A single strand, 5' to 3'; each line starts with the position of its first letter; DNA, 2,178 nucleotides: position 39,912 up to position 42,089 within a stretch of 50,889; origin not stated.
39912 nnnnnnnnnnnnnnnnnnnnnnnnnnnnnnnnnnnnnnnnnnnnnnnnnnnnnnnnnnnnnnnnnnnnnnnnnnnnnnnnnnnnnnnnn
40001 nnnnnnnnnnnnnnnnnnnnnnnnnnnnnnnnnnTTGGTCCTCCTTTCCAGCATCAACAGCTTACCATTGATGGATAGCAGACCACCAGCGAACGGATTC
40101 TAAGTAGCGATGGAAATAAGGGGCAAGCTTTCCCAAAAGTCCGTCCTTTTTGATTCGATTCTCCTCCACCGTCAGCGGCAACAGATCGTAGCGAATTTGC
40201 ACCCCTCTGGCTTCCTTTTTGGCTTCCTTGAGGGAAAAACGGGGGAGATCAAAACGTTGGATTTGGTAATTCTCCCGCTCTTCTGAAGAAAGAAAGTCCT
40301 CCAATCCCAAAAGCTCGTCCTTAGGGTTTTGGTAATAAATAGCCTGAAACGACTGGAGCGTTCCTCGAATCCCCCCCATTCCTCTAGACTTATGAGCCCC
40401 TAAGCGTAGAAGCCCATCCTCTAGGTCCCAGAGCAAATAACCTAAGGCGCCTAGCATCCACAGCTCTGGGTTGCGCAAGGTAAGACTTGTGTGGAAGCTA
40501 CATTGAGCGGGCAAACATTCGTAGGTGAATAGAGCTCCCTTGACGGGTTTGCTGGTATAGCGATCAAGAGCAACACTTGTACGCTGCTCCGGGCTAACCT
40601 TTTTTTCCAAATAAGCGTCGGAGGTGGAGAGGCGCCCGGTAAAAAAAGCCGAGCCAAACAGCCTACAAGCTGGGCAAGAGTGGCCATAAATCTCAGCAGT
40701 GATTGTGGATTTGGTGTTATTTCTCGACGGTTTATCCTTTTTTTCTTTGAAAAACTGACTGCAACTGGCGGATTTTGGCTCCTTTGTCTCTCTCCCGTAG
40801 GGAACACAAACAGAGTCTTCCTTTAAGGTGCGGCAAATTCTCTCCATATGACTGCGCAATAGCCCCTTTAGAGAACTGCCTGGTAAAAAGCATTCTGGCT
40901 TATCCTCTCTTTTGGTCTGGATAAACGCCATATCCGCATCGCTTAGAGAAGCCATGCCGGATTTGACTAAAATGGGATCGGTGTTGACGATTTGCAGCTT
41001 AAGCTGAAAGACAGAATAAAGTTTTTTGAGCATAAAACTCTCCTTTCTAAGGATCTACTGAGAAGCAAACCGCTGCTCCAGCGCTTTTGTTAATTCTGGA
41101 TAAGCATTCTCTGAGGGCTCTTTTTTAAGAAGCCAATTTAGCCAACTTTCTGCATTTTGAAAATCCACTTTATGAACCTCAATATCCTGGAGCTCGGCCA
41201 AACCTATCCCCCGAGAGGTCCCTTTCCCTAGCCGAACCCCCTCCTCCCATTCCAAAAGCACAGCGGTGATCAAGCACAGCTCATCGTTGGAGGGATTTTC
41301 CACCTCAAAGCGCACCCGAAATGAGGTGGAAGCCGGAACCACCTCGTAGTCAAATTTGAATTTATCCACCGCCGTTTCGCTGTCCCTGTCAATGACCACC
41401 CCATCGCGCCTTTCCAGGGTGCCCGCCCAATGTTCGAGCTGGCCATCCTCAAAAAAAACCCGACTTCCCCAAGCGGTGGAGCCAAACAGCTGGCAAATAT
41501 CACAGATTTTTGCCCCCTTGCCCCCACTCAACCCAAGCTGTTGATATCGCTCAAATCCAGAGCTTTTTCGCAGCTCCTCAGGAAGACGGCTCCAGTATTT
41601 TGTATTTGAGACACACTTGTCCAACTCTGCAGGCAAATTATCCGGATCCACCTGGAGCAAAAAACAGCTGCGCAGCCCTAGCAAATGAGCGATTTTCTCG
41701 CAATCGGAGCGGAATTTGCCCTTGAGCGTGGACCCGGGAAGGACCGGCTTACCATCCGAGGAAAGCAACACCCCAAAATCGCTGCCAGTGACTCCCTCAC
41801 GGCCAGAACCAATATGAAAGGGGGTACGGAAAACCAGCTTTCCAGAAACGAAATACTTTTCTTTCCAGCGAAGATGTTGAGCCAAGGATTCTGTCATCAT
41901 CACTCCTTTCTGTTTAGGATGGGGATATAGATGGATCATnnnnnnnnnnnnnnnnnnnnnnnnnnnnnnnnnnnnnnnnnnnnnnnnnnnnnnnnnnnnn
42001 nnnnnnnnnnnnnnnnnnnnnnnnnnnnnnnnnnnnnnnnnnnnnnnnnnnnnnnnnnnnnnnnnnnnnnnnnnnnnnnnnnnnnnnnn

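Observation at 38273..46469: Array-less, adaptation-less type III-D-like CRISPR-Cas effector operon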

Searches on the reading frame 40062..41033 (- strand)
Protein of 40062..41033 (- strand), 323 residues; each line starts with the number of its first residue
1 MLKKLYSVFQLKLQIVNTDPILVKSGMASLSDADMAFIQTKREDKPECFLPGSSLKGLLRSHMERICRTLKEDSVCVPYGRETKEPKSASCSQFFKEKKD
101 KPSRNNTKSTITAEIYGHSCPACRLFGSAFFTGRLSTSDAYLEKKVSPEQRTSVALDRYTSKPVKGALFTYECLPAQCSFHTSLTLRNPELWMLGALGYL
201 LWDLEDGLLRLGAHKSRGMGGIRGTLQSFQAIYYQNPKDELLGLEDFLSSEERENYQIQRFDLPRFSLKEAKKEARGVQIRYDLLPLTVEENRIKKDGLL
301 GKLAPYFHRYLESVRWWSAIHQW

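Call 3: search_protein_families(library=ncbifam, proteins=[window:40062-41033:-], max_evalue=0.01)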
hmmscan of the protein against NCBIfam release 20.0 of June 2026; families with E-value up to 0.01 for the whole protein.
window:40062-41033:- (323 aa): 7 families
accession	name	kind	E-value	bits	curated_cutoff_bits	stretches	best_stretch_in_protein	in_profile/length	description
TIGR02581.1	cas_cyan_RAMP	equivalog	4.1e-30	105.1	108.05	1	28-222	24-208/216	type III CRISPR-associated RAMP protein Csx7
NF049957.1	Cas_III-I_gRAMP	exception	4.3e-08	31.5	800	1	124-231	598-713/1076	type III-I CRISPR-associated gRAMP effector Cas7-11i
TIGR03986.1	TIGR03986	equivalog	5.9e-07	29.3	161.35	1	11-65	36-90/568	TIGR03986 family type III CRISPR-associated RAMP protein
NF041225.1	Cas_III-E_gRAMP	equivalog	1.7e-06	25.7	700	0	139-221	493-574/1636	type III-E CRISPR-associated gRAMP effector Cas7-11e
TIGR02582.1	cas7_TM1809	equivalog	0.00016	21.7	90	1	30-222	27-201/203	type III-A CRISPR-associated RAMP protein Csm3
TIGR02580.1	cas_RAMP_Cmr4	equivalog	0.00072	19.5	87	0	49-95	37-85/283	type III-B CRISPR module RAMP protein Cmr4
TIGR01898.1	cas_TM1791_cmr6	equivalog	0.0086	16.2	51.1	0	49-141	33-103/195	type III-B CRISPR module RAMP protein Cmr6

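Call 4: search_protein_families(library=pfam, proteins=[window:40062-41033:-], max_evalue=0.01)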
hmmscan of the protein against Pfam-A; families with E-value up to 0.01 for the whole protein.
window:40062-41033:- (323 aa): 1 family
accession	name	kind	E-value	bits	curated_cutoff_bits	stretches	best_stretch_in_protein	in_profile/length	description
PF03787.20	RAMPs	-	1.2e-19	72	22.1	1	42-220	25-186/189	RAMP superfamily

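Call 9: search_protein_families(library=padloc, proteins=[window:40062-41033:-], max_evalue=0.01)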
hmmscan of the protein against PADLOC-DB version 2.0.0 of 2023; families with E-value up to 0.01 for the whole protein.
window:40062-41033:- (323 aa): 34 families (the best 25 are shown)
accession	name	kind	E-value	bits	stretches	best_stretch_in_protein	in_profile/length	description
PDLC01442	Csm3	-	9.2e-32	108.6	1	5-232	4-188/208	"CAS-III-A,CAS-III-D; effector_G7"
PDLC01296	Csm3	-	1.1e-29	101.8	1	15-222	10-184/192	"CAS-III-A,CAS-III-D; effector_G7"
PDLC02115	Cas7_IIId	-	7.4e-25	86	1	15-264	224-466/486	-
PDLC01017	Csm3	-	1.2e-21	75.6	1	3-225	3-216/257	Csm3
PDLC02111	Cas7_IIId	-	2.1e-19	67.7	1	8-229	219-397/417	-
PDLC01016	Csm3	-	7.7e-16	57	1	46-220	29-186/189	Csm3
PDLC01015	Csm3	-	3.5e-15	55.5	1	19-220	3-178/178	Csm3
PDLC02117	Cas7_IIIg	-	1.1e-13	49.4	1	40-230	18-176/178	-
PDLC02112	Cas7_IIId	-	6.2e-11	39.6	1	152-221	329-401/434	-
PDLC02107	Cas7_IIId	-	2.6e-10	37.8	1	33-227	241-420/426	-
PDLC01339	Csm3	-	4e-10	38.9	1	20-220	4-163/163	"CAS-III-A,CAS-III-D; effector_G7"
PDLC01724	typeIV_Cas7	-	8e-09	33.6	2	9-143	4-138/329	Csf2_0_IV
PDLC01407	Csm3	-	1.5e-08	32.3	1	11-65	39-89/519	"CAS-III-A,CAS-III-D; effector_G7"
PDLC01220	gRAMP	-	2.2e-07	26.9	1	42-223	647-791/1494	CAS-III-E; effector_UNK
PDLC01441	Cmr4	-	3e-07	28.5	1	13-141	5-80/245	"CAS-III-B,CAS-III-C; effector_G7"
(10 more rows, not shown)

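Call 63: search_solved_structures(query=window:40062-41033:-, max_evalue=0.01)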
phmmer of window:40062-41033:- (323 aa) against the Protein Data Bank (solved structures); distinct sequences matched with E-value up to 0.01: 17.
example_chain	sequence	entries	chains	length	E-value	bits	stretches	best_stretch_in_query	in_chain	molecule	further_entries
9wxh_D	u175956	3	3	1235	6.3e-14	55.1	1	116-223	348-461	TIGR03986 family CRISPR-associated RAMP protein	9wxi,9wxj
8eex_A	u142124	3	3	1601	3.5e-13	52.6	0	119-223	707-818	Cas7-11 | CRISPR-associated RAMP family protein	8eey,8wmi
7wah_A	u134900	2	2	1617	3.6e-13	52.6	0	119-223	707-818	CRISPR-associated RAMP family protein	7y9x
7y9y_A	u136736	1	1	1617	3.7e-13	52.5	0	119-223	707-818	CRISPR-associated RAMP family protein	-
7yn9_A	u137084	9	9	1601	9.1e-13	51.3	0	119-223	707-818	CRISPR-associated RAMP family protein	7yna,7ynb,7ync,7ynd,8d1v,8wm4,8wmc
8gs2_A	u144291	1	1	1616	9.6e-13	51.2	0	119-223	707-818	CRISPR-associated RAMP family protein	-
8bmw_H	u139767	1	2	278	4e-12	49.2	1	17-231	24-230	CRISPR-associated Cas7 paralog (Type III-D)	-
8s9t_D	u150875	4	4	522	6.1e-11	45.2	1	141-224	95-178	Cas7-2x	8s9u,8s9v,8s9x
7zol_B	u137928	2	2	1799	2.3e-09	40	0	107-148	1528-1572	Cas7-11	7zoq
8bmw_G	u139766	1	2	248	7.7e-07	31.8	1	41-223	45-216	CRISPR-associated Cas7 paralog (Type III-D)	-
8bmw_N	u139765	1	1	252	1.3e-06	31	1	115-222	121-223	CRISPR-associated Cas7 paralog (Type III-D)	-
6iqw_C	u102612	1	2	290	4.5e-06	29.3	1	49-242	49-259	Csm3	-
6muu_C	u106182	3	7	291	4.6e-06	29.2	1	49-242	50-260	Uncharacterized protein Csm3 | Csm3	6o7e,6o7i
6mur_C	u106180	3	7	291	6.1e-06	28.8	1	49-242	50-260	Uncharacterized protein Csm3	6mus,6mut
6o7h_C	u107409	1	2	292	6.1e-06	28.8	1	49-242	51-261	Csm3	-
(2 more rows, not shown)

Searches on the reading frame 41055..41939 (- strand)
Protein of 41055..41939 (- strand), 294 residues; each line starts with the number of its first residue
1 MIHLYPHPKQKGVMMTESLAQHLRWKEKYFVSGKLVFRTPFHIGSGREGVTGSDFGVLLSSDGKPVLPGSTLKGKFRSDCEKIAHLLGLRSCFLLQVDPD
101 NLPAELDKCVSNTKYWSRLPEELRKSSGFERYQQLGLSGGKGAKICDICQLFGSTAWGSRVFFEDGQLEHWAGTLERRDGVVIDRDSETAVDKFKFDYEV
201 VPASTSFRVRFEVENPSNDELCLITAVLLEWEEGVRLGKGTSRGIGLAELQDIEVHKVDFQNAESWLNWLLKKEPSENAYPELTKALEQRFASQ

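Call 3: search_protein_families(library=ncbifam, proteins=[window:41055-41939:-], max_evalue=0.01)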
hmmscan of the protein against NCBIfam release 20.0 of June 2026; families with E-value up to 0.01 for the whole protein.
window:41055-41939:- (294 aa): 5 families
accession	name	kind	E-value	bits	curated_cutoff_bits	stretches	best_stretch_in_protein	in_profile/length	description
TIGR02581.1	cas_cyan_RAMP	equivalog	3.2e-30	105.4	108.05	1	29-255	4-215/216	type III CRISPR-associated RAMP protein Csx7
NF041225.1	Cas_III-E_gRAMP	equivalog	8.5e-12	43.3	700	2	146-207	727-787/1636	type III-E CRISPR-associated gRAMP effector Cas7-11e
TIGR03986.1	TIGR03986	equivalog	5e-08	32.8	161.35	0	37-81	42-89/568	TIGR03986 family type III CRISPR-associated RAMP protein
TIGR02582.1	cas7_TM1809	equivalog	6.9e-07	29.4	90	1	27-82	2-60/203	type III-A CRISPR-associated RAMP protein Csm3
TIGR02580.1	cas_RAMP_Cmr4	equivalog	0.00021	21.2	87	1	36-81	6-52/283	type III-B CRISPR module RAMP protein Cmr4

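Call 4: search_protein_families(library=pfam, proteins=[window:41055-41939:-], max_evalue=0.01)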
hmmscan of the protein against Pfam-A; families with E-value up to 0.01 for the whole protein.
window:41055-41939:- (294 aa): 1 family
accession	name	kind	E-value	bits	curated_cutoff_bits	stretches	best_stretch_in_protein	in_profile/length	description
PF03787.20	RAMPs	-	8.6e-27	95.3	22.1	1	34-248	1-188/189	RAMP superfamily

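Call 9: search_protein_families(library=padloc, proteins=[window:41055-41939:-], max_evalue=0.01)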
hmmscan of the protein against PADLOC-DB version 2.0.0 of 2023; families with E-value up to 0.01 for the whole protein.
window:41055-41939:- (294 aa): 36 families (the best 25 are shown)
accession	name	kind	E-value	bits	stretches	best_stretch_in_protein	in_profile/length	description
PDLC02115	Cas7_IIId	-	3.9e-33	113.3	1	28-277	3-201/486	-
PDLC01442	Csm3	-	2.2e-31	107.4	1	24-264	3-189/208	"CAS-III-A,CAS-III-D; effector_G7"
PDLC01296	Csm3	-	5.2e-31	106.1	1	29-255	4-191/192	"CAS-III-A,CAS-III-D; effector_G7"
PDLC02111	Cas7_IIId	-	1e-28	98.4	1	26-274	7-199/417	-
PDLC02112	Cas7_IIId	-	9.9e-25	85.1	2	148-270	68-194/434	-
PDLC01017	Csm3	-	9.4e-22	76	1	23-257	3-222/257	Csm3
PDLC01016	Csm3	-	1.6e-21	75.6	1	39-247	7-187/189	Csm3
PDLC01015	Csm3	-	1.1e-19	70.1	1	38-246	2-178/178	Csm3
PDLC01220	gRAMP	-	1.4e-15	54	2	146-264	683-804/1494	CAS-III-E; effector_UNK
PDLC01339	Csm3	-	5.5e-13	48.3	1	38-246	2-163/163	"CAS-III-A,CAS-III-D; effector_G7"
PDLC01613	Csm3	-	8.1e-13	47.6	1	35-247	2-175/177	"CAS-III-A,CAS-III-D; effector_G7"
PDLC01724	typeIV_Cas7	-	6.8e-10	37.1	1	193-291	216-318/329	Csf2_0_IV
PDLC02107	Cas7_IIId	-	9.7e-10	35.9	1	177-274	110-203/426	-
PDLC01407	Csm3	-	2.4e-09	35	1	35-81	43-88/519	"CAS-III-A,CAS-III-D; effector_G7"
PDLC01297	Csm3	-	6.7e-09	33.9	1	28-82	2-59/198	"CAS-III-A,CAS-III-D; effector_G7"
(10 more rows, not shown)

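Call 44: search_solved_structures(query=window:41055-41939:-, max_evalue=0.01, show_alignments=2)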
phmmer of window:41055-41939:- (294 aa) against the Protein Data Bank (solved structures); distinct sequences matched with E-value up to 0.01: 29.
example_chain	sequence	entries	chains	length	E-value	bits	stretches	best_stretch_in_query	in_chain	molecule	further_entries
8s9t_D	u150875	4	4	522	3.2e-12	49.2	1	174-267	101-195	Cas7-2x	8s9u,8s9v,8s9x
8gs2_A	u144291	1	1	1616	2e-09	40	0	29-81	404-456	CRISPR-associated RAMP family protein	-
9wxh_D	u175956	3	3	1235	2.5e-09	39.8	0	35-90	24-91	TIGR03986 family CRISPR-associated RAMP protein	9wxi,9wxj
7yn9_A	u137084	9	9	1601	7.4e-09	38.2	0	29-81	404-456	CRISPR-associated RAMP family protein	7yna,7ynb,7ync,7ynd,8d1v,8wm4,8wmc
8d9e_B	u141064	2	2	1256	2.5e-08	36.4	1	145-251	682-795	RAMP superfamily protein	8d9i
7y9y_A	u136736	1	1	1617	2.5e-08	36.4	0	146-206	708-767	CRISPR-associated RAMP family protein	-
8eex_A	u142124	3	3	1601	9.1e-08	34.6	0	146-206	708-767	Cas7-11 | CRISPR-associated RAMP family protein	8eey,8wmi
7wah_A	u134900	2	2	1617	2.9e-07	33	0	29-81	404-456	CRISPR-associated RAMP family protein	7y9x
7zol_B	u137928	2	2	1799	4.1e-07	32.4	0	146-212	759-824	Cas7-11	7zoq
8d9h_B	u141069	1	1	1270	5.8e-07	32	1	145-251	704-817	RAMP superfamily protein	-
8d9f_B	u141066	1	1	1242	3.6e-06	29.4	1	145-250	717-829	RAMP superfamily protein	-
8d9g_B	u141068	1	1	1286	4.3e-06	29.1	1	145-251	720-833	RAMP superfamily protein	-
6muu_C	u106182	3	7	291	6e-06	28.6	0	24-82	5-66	Uncharacterized protein Csm3 | Csm3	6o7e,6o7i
4qts_C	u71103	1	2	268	6.3e-06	28.6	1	7-81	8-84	CRISPR type III-associated RAMP protein Csm3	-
8d8n_B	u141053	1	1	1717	6.5e-06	28.5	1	145-253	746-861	RAMP superfamily protein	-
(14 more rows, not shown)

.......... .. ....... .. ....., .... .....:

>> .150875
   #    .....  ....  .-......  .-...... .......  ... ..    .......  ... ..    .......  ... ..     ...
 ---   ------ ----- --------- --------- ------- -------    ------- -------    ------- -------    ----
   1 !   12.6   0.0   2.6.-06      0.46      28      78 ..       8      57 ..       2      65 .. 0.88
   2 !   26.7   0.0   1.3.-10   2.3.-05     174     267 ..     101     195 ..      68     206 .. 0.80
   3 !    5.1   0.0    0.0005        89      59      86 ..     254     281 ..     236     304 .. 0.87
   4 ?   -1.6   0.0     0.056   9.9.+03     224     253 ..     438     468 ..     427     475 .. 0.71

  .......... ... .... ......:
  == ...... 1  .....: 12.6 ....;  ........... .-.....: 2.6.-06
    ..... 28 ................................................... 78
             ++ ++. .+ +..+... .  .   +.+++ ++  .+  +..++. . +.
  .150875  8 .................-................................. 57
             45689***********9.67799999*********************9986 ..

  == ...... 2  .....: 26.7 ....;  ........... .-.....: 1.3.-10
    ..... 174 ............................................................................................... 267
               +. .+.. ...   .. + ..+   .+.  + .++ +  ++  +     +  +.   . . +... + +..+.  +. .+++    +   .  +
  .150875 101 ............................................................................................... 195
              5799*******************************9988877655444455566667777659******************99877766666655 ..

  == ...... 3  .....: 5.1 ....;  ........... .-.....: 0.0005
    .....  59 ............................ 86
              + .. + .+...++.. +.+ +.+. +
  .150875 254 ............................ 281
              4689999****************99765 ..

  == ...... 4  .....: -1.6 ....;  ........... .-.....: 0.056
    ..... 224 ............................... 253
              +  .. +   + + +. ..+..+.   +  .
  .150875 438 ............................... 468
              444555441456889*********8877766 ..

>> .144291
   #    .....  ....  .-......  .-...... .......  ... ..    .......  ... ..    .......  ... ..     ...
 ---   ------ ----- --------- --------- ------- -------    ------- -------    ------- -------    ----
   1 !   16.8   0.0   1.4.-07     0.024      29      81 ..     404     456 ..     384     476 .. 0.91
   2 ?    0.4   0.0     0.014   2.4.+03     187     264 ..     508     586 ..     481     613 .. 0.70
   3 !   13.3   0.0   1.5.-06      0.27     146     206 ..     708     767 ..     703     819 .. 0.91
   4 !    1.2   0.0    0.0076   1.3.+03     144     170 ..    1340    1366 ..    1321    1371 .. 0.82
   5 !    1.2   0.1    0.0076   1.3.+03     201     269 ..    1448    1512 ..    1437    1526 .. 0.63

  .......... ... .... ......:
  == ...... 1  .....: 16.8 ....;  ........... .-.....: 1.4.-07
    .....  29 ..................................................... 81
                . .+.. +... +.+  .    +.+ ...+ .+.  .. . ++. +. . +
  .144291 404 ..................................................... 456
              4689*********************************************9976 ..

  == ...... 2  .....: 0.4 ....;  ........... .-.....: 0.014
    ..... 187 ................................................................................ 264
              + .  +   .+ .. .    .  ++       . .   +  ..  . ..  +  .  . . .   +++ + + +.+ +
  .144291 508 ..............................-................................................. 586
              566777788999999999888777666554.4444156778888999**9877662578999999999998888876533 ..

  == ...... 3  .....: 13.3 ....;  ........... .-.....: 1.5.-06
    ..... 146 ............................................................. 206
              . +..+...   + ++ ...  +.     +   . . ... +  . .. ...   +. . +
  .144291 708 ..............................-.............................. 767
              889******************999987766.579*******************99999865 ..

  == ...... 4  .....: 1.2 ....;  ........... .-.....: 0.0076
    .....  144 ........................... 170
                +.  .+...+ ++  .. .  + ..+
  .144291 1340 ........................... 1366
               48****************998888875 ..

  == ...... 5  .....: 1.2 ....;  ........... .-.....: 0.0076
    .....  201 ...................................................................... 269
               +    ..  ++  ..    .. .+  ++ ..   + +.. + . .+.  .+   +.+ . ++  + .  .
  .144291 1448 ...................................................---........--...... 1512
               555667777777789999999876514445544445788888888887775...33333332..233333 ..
